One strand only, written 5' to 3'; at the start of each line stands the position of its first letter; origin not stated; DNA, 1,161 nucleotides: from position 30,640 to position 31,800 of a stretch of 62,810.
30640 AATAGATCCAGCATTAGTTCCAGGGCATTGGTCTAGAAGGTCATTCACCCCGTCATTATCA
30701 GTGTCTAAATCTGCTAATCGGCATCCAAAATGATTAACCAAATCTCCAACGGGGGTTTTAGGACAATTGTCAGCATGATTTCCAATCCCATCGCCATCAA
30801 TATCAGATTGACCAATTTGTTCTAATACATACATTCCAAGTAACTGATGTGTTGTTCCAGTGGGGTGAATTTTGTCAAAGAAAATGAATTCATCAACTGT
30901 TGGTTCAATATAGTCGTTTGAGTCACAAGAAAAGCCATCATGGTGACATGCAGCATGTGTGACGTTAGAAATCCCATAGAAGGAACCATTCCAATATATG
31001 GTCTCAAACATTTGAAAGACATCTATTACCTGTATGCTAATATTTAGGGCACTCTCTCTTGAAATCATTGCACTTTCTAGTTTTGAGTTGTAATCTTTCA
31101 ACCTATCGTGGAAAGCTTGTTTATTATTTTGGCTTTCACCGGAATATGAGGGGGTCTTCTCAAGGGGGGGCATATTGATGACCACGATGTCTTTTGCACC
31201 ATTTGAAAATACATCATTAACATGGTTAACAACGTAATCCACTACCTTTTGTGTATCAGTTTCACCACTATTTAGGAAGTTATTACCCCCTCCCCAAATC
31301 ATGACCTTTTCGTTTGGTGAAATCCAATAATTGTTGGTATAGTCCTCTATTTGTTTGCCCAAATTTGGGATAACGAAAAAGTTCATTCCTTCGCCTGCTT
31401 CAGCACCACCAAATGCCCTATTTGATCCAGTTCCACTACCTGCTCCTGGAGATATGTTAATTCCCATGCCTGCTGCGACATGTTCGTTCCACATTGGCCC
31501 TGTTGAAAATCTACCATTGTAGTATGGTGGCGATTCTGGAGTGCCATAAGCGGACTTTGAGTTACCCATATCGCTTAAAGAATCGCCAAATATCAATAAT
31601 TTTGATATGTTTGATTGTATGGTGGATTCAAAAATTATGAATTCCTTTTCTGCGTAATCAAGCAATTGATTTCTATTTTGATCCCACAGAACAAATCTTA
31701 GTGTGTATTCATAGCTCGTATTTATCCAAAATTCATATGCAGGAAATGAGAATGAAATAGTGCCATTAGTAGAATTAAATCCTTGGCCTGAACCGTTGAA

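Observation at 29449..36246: Same-strand GT2 / MMPL-type RND exporter / surface SGNH(GDSL) hydrolase run: candidate (glyco)lipid or glycan export-and-remodelling module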

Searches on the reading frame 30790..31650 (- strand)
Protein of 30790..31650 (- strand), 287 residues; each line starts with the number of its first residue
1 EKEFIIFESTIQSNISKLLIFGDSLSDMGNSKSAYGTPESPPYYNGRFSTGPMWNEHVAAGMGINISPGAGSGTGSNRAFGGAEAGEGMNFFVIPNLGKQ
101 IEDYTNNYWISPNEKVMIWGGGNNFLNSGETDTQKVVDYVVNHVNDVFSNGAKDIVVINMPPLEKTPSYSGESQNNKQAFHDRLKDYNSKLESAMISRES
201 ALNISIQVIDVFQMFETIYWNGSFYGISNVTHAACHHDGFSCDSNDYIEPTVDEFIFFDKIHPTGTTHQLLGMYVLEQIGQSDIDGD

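Call 94: search_solved_structures(query=window:30790-31650:-, max_evalue=1e-10, show_alignments=2)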
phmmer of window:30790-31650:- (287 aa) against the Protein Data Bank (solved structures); distinct sequences matched with E-value up to 1e-10: 7.
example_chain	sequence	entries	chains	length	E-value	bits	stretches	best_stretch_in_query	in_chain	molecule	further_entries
8a24_A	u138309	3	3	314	1.3e-23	87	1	9-272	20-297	Lysophospholipase A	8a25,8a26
8h09_A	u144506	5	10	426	1.8e-14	57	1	13-278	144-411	SGNH/GDSL hydrolase family protein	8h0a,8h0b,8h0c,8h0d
6jl1_A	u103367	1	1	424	3.5e-14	56.1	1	14-273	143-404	Thermolabile hemolysin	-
6jl2_A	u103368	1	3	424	1.8e-13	53.7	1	14-273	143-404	Thermolabile hemolysin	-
6jkz_A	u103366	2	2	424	3.4e-13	52.9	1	14-273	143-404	Thermolabile hemolysin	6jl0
5xtu_A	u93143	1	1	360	1.5e-11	47.4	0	69-272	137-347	GDSL-family esterase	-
8hwo_A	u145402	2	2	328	4.2e-11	46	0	69-272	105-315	GDSL-family esterase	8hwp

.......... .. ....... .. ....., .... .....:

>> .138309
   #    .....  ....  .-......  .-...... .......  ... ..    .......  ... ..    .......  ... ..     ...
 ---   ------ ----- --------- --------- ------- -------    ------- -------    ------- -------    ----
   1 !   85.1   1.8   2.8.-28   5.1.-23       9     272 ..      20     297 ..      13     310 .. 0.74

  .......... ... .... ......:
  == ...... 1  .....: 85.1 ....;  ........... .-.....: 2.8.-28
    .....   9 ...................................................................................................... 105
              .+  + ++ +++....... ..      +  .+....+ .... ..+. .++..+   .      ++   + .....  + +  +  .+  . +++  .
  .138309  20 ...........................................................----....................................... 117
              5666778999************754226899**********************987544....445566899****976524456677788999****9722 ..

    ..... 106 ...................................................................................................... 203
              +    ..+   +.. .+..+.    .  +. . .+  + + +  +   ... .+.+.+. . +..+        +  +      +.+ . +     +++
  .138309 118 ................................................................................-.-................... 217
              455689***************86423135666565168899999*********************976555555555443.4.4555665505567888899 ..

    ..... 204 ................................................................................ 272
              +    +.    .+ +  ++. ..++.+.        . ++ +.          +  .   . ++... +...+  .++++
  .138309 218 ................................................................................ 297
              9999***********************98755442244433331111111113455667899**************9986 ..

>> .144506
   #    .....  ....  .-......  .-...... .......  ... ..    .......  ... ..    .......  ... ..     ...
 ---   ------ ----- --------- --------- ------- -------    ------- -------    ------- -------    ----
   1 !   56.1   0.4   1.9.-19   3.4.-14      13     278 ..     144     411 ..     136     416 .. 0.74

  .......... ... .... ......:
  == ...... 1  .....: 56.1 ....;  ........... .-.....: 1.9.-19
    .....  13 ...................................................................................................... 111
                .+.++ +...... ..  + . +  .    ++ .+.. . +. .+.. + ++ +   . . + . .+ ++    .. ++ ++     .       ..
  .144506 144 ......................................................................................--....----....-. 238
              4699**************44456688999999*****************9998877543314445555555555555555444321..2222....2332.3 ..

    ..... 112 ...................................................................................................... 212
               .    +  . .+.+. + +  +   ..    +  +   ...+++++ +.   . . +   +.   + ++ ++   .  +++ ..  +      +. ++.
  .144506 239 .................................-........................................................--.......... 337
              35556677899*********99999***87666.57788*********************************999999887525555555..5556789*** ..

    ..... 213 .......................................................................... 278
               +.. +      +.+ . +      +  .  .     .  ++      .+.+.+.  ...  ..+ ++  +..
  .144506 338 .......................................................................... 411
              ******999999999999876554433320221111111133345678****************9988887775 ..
